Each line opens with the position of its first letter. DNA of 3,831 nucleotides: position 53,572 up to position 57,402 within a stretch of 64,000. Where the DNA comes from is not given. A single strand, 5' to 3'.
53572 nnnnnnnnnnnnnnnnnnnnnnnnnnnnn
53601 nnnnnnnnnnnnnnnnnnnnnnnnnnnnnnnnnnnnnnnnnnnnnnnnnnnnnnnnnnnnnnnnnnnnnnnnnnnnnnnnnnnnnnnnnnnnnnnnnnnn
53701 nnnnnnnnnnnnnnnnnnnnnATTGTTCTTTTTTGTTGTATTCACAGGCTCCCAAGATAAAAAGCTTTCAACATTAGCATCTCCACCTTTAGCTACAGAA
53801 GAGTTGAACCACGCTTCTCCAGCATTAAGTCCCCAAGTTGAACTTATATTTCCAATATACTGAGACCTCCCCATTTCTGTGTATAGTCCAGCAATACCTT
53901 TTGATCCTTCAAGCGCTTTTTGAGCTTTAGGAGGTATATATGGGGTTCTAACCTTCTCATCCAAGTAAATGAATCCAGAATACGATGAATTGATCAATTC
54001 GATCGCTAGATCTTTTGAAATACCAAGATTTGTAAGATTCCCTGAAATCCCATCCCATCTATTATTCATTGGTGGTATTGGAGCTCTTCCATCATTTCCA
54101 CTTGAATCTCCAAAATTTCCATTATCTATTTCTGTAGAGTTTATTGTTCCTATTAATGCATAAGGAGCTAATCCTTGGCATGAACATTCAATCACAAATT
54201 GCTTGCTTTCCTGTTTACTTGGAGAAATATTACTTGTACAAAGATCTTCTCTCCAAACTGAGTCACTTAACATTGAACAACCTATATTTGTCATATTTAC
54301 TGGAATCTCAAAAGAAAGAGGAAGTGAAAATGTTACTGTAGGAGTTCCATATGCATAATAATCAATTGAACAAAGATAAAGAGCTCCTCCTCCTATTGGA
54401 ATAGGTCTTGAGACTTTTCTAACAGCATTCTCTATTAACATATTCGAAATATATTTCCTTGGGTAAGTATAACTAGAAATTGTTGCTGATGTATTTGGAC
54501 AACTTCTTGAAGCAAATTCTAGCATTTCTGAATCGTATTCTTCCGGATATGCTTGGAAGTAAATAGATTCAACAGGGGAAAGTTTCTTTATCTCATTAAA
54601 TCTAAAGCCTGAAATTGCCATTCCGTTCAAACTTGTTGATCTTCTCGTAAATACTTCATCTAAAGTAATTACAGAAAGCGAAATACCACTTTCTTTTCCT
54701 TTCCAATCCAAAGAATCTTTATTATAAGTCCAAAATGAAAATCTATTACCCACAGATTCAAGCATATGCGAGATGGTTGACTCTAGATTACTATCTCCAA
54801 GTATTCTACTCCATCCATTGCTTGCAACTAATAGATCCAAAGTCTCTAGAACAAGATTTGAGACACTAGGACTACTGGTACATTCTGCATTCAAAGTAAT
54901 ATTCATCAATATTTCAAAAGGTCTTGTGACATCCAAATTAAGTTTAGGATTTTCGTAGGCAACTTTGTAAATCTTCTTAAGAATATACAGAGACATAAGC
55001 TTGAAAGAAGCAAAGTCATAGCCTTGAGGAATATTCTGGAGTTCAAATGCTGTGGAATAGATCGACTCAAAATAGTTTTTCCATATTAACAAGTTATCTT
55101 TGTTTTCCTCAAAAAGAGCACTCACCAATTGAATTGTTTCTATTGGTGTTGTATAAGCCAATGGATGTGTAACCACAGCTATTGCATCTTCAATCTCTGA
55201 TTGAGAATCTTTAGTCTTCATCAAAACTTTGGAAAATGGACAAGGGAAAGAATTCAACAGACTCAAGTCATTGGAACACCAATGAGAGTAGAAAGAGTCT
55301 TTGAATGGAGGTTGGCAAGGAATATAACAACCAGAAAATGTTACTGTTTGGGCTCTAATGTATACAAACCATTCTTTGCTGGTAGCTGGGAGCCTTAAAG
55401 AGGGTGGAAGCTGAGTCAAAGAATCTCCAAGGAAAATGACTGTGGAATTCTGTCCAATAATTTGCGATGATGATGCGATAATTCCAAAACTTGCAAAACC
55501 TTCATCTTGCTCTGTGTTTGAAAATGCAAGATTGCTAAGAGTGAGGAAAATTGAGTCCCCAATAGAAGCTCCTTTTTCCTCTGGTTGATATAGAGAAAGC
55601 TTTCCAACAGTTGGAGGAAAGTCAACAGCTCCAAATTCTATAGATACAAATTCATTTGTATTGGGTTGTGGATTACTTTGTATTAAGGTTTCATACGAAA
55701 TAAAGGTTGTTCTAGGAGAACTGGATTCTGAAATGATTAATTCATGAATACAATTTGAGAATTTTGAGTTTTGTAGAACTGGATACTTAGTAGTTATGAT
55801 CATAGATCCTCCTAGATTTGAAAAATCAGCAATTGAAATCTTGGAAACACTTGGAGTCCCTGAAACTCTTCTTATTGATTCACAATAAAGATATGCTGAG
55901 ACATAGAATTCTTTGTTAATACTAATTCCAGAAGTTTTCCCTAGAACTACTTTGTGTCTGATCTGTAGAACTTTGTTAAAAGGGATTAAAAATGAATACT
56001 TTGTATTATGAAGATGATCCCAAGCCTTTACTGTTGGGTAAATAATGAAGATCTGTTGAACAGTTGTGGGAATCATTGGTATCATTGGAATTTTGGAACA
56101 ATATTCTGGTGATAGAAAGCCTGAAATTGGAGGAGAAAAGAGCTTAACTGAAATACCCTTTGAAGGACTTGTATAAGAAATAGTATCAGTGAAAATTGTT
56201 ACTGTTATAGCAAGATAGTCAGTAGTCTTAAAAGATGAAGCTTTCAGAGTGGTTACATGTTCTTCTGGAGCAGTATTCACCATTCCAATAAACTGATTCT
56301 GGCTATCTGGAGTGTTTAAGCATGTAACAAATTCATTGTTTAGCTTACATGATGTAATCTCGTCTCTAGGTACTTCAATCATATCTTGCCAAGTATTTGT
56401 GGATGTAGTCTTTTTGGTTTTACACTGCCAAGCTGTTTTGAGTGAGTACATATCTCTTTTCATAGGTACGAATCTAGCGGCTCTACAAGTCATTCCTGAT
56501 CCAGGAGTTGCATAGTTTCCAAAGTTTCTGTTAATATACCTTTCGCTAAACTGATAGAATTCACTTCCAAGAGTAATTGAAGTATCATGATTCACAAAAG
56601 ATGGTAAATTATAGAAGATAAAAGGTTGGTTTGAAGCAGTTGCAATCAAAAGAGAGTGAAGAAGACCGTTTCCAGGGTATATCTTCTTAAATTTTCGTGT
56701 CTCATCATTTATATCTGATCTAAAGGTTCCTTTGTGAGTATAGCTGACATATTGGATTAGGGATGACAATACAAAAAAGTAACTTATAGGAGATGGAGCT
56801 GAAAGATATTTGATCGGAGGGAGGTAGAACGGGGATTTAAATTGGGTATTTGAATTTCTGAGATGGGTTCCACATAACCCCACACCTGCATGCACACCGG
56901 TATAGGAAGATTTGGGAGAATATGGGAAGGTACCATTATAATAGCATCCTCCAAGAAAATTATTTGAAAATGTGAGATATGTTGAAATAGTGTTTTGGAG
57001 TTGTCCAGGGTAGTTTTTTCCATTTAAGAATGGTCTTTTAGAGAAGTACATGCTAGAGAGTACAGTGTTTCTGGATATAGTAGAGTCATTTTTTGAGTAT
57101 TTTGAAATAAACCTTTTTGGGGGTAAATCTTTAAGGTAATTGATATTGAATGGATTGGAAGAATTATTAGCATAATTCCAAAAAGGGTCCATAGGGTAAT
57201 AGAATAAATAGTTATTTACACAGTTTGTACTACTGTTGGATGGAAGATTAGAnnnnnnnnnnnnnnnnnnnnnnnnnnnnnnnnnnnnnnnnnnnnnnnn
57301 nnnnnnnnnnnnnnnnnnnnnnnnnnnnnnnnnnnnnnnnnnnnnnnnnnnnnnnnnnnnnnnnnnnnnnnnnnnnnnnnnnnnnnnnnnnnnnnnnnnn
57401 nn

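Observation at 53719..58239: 1506-aa secreted, heavily N-glycosylatable orphan protein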

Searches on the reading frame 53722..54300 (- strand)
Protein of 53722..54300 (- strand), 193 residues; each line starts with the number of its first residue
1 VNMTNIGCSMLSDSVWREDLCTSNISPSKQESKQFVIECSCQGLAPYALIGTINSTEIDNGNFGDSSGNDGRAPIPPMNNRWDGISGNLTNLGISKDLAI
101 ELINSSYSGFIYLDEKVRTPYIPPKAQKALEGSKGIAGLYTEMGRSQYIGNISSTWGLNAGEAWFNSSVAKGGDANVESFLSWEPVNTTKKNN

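Call 57: search_protein_families(library=pfam, proteins=[window:53722-54300:-], max_evalue=10)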
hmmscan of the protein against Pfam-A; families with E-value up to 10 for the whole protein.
window:53722-54300:- (193 aa): 0 families

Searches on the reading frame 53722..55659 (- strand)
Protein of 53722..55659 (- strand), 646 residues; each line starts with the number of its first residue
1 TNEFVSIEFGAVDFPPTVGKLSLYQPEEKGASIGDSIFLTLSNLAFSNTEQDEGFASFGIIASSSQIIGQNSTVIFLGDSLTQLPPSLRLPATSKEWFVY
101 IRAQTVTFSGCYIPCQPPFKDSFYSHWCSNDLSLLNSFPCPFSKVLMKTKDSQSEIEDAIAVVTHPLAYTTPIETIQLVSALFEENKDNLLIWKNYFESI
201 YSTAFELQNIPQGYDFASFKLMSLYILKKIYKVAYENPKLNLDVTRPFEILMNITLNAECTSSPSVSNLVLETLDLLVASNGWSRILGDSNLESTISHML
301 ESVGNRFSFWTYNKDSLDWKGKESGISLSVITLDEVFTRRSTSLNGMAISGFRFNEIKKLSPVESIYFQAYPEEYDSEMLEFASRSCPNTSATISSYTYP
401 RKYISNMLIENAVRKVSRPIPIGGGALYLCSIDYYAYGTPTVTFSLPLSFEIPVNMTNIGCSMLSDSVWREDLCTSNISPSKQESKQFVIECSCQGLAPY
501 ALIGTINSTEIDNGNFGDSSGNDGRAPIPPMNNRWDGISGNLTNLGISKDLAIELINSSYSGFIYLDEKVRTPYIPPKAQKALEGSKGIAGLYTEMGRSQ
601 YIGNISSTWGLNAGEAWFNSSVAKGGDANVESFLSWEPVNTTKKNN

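Call 42: predict_structure(alignment_id=A5)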
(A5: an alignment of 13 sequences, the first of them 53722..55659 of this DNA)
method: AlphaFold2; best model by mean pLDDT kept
length: 646 residues; sequences in the alignment: 13
mean_pLDDT: 71.0   pTM: 0.70
mean pLDDT of the five models: 71.0, 69.5, 68.8, 63.9, 61.7
residues with pLDDT >= 90: 130; 70-90: 262; 50-70: 113; < 50: 141
segments of 3 or more residues with pLDDT < 50: 1-12, 52-54, 209-215, 513-574, 594-613, 618-646
pLDDT, mean of each block of 10 residues (from residue 1): 30 64 81 88 68 63 91 86 81 92 67 83 80 64 90 90 68 81 89 89 70 56 88 88 74 62 76 90 84 84 74 79 93 83 90 72 57 56 53 89 90 84 86 75 93 86 89 91 87 93 81 44 33 31 41 43 38 50 52 47 43 48 40 38 35
secondary structure, 60 per line:
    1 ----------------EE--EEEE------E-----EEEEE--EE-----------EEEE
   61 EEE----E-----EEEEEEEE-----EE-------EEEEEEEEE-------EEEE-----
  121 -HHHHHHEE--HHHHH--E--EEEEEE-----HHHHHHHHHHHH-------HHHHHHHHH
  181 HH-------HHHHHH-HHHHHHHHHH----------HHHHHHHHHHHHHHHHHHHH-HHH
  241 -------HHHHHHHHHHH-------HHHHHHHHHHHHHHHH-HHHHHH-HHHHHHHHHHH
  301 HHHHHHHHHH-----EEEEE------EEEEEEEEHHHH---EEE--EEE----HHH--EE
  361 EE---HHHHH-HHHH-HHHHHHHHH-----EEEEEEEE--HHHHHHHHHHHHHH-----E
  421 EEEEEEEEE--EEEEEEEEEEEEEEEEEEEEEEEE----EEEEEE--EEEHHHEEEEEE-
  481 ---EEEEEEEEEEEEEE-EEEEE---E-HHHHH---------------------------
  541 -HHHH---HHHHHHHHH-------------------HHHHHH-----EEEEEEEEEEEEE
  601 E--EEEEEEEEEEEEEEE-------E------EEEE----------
elements in order: E21-24 E37-41 E57-63 E74-81 E96-104 E112-115 H122-127 H132-136 E142-147 H153-164 H172-182 H190-195 H197-206 H217-236 H248-258 H266-281 H283-288 H290-310 E316-320 E327-334 H335-338 E342-344 E347-349 E359-362 H366-370 H372-375 H377-385 E391-398 H401-414 E420-429 E432-455 E460-465 E468-470 E474-479 E484-497 E499-503 H509-513 H542-545 H549-557 H577-582 E588-601 E604-618 E633-636

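Call 61: fold_search(model_id=the predicted structure, library=pdb)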
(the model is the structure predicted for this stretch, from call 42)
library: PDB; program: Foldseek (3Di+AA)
matches with E <= 10: 653; with E <= 0.001: 2
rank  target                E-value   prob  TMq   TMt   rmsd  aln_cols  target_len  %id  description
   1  4dlo_B                1.2e-06  1.00  0.18  0.30  15.9       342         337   11  Crystal structure of the GAIN and HormR domains of brain angiogenesis inhibitor 3 (BAI3) (released 2012-02-22)
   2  8oek                  4.4e-06  1.00  0.21  0.36  15.3       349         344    9  Crystal structure of the HormR-GAIN domains of adhesion GPCR ADGRB2 (BAI2) in the uncleaved state (released 2023-05-31)
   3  5swr_A                2.6e-01  0.07  0.13  0.09  18.1       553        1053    7  Crystal Structure of PI3Kalpha in complex with fragments 20 and 26 (released 2017-02-15)
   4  8sve_L                2.9e-01  0.04  0.07  0.12  27.8       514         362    9  Structure of Monomeric Interleukin-10 Grafted into and Antibody CDR (released 2024-05-22)
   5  8k49_R                4.1e-01  0.02  0.08  0.09  21.1       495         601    8  Structure of partial Banna virus (released 2024-03-27)
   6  8k49_T                4.3e-01  0.05  0.08  0.09  23.8       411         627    8  Structure of partial Banna virus (released 2024-03-27)
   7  4u1n_A                4.8e-01  0.08  0.08  0.16  23.4       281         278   10  HLA class I micropolymorphisms determine peptide-HLA landscape and dictate differential HIV-1 escape through identical (released 2015-04-08)
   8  5wes_A                5.3e-01  0.08  0.08  0.17  22.1       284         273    9  Crystal Structure H2-Dd with disulfide-linked 5mer peptide (released 2017-10-18)
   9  7yg3_A                5.3e-01  0.08  0.08  0.16  23.1       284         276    9  Crystal structure of HLA-B*13:01 (released 2023-07-26)
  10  4c0o_A                5.5e-01  0.38  0.14  0.11  10.4       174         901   10  Transportin 3 in complex with phosphorylated ASF/SF2 (released 2014-01-22)
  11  4o2c_A                5.5e-01  0.08  0.08  0.16  22.3       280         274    9  An Nt-acetylated peptide complexed with HLA-B*3901 (released 2014-07-23)
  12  1kf9_F                6.4e-01  0.44  0.10  0.29   4.8        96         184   12  PHAGE DISPLAY DERIVED VARIANT OF HUMAN GROWTH HORMONE COMPLEXED WITH TWO COPIES OF THE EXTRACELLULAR DOMAIN OF ITS REC (released 2002-11-20)
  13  4c0q_A                6.4e-01  0.35  0.14  0.11  10.4       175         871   11  Transportin 3 in complex with Ran(Q69L)GTP (released 2014-01-22)
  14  6cl5_A                6.4e-01  0.12  0.08  0.13  16.2       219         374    6  Structure of P. aeruginosa R1 pyocin fiber PALES_06171 comprising C-terminal residues 323-701 (released 2018-06-27)
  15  8fiq_A                7.9e-01  0.14  0.09  0.26  14.6       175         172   12  Multi-state design of two-state switchable hinge proteins (released 2023-08-16)
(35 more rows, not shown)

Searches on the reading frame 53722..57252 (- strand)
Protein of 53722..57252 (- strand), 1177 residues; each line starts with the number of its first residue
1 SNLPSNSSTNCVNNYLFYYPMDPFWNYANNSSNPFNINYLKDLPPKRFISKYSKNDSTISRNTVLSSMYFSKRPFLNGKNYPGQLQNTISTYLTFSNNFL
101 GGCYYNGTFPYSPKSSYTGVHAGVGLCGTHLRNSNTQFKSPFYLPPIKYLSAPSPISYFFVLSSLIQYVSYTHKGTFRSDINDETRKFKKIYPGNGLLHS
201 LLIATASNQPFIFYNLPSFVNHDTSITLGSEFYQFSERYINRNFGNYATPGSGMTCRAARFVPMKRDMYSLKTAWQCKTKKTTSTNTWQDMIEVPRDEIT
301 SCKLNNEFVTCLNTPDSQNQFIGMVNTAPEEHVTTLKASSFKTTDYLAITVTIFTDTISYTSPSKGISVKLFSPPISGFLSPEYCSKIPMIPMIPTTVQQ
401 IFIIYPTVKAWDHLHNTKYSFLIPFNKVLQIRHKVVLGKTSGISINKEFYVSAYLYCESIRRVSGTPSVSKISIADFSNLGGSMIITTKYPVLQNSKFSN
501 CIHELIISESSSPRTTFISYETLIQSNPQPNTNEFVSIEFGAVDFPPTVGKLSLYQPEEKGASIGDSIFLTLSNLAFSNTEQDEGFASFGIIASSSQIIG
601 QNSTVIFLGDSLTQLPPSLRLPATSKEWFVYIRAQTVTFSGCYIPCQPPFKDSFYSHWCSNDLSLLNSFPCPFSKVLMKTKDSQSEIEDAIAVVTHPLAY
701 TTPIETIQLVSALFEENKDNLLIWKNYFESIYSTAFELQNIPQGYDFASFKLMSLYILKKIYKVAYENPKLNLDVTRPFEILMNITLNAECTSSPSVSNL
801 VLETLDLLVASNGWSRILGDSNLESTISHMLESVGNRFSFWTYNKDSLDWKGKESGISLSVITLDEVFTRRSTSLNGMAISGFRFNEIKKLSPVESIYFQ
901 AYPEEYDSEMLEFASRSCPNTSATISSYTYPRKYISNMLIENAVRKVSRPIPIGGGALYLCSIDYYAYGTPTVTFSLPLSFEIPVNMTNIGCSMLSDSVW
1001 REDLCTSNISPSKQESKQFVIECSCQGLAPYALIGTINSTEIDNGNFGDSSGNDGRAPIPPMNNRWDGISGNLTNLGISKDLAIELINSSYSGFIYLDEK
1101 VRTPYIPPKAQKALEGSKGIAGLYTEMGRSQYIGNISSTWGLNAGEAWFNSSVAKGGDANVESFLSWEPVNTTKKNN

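Call 45: search_protein_representatives(alignment_id=A2)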
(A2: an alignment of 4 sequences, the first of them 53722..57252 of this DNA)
Query: 4 sequences, 1170 profile positions. Proteins with E-value up to 0.001 (for the whole library): 4; up to 1e-10: 4; up to 1e-30: 4. The best 4 are listed.
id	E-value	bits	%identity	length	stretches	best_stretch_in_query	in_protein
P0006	0.0e+00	2116.8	-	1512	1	1-1169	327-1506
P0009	0.0e+00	1784.4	-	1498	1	1-1170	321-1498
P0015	3.6e-240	816.8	-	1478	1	2-1167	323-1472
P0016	1.1e-89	318.4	-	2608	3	419-1032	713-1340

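Call 46: list_cluster_members(proteins=[P0015, P0016, P0001, P0011])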
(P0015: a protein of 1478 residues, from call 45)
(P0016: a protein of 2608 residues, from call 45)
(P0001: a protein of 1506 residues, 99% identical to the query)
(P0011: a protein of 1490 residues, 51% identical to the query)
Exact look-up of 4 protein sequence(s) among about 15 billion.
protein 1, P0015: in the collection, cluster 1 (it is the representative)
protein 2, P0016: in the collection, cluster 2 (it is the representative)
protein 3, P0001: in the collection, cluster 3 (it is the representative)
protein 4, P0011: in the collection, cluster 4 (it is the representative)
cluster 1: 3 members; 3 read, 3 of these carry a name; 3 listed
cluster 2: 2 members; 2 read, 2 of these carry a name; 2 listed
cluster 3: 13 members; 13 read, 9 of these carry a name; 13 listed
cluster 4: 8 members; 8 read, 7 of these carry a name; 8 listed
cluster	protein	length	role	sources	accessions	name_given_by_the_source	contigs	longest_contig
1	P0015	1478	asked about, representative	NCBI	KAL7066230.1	hypothetical protein ACR3K2_33120 [Cryptosporidium serpentis]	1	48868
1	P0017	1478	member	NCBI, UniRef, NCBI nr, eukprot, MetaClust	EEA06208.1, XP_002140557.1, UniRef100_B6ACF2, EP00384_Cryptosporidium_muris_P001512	uncharacterized protein CMU_019650 [Cryptosporidium muris RN66] | Uncharacterized protein n=1 Tax=Cryptosporidium muris (strain RN66) TaxID=441375 ... | XP_002140557.1 hypothetical protein [Cryptosporidium muris RN66]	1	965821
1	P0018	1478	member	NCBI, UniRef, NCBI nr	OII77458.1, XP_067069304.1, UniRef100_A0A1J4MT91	hypothetical protein cand_017330 [Cryptosporidium andersoni] | Uncharacterized protein n=1 Tax=Cryptosporidium andersoni TaxID=117008 ...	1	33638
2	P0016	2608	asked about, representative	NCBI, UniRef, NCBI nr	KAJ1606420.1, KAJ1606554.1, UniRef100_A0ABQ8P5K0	hypothetical protein OIY81_3173 [Cryptosporidium canis] | Uncharacterized protein n=1 Tax=Cryptosporidium canis TaxID=195482 RepID=A0ABQ8P5K0_9CRYT | hypothetical protein OJ252_3169 [Cryptosporidium canis]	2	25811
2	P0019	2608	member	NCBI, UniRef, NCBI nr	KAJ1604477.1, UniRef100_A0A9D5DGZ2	hypothetical protein OJ253_3657 [Cryptosporidium canis] | Uncharacterized protein n=1 Tax=Cryptosporidium canis TaxID=195482 RepID=A0A9D5DGZ2_9CRYT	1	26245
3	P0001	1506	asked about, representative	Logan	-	-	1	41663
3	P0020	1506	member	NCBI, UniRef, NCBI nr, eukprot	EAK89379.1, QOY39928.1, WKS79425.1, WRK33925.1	hypothetical protein [Cryptosporidium parvum Iowa II] | Predicted secrete protein, paralog within GGC gene family of secreted cryptospordium ... | QOY39928.1 hypothetical protein CPATCC_003990 [Cryptosporidium parvum]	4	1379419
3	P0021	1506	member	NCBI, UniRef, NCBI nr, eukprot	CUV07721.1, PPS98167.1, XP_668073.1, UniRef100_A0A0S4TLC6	unnamed protein product [Cryptosporidium hominis] | Secreted GGC family protein n=1 Tax=Cryptosporidium hominis TaxID=237895 ... | hypothetical protein [Cryptosporidium hominis TU502]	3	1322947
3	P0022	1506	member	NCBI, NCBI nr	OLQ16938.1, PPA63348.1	hypothetical protein ChUKH1_09960 [Cryptosporidium hominis] | hypothetical protein ChTU502y2012_388g0270 [Cryptosporidium hominis]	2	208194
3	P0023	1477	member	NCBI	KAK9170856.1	Secreted GGC gene family protein [Cryptosporidium meleagridis]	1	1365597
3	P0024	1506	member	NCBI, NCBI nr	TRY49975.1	Secreted GGC gene family protein [Cryptosporidium tyzzeri]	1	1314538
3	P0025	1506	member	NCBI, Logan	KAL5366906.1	putative secrete protein [Cryptosporidium parvum]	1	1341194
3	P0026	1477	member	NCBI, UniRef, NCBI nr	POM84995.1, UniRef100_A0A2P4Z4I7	hypothetical protein CmeUKMEL1_15180 [Cryptosporidium meleagridis] | Uncharacterized protein n=1 Tax=Cryptosporidium meleagridis TaxID=93969 ...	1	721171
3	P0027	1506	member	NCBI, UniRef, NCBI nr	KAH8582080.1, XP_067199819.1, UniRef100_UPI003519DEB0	uncharacterized protein ELE39_003239 [Cryptosporidium sp. chipmunk genotype I] | uncharacterized protein n=1 Tax=Cryptosporidium sp. chipmunk genotype I TaxID=1280935 ... | secreted protein [Cryptosporidium sp. chipmunk genotype I]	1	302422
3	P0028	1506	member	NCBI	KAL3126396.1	putative secrete protein [Cryptosporidium hominis]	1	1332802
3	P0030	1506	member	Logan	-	-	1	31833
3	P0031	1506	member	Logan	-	-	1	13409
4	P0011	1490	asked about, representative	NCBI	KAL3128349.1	putative secreted protein [Cryptosporidium hominis]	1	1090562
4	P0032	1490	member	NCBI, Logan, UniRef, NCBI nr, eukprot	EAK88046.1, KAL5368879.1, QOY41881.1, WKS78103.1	secreted protein [Cryptosporidium parvum Iowa II] | Secreted protein n=2 Tax=Cryptosporidium parvum TaxID=5807 RepID=A0A7S7LIF0_CRYPV | QOY41881.1 hypothetical protein CPATCC_002488 [Cryptosporidium parvum]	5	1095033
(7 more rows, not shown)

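Call 82: search_protein_families(library=pfam, proteins=[P0032, P0017, P0016], max_evalue=1)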
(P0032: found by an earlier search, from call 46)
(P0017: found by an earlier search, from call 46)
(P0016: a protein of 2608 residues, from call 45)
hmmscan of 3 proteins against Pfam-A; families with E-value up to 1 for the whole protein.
P0032 (1490 aa): 1 family
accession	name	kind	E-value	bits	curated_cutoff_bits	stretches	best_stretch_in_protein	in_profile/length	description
PF16078.10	2-oxogl_dehyd_N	-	0.095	12.7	27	1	290-306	14-30/41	2-oxoglutarate dehydrogenase N-terminus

P0017 (1478 aa): 0 families

P0016 (2608 aa): 2 families
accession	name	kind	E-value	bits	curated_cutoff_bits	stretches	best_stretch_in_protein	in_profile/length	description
PF01674.24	Lipase_2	-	0.03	14.3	20.3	1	2508-2566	150-208/219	Lipase (class 2)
PF04485.17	NblA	-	0.081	13.8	25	1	1975-1999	1-25/50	Phycobilisome degradation protein nblA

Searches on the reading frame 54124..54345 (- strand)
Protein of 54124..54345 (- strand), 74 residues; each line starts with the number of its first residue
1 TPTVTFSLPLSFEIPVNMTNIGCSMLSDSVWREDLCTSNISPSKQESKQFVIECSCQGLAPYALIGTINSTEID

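Call 67: search_protein_families(library=pfam, proteins=[window:54124-54345:-], max_evalue=10)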
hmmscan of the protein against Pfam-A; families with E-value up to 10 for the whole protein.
seq(74 aa): 0 families
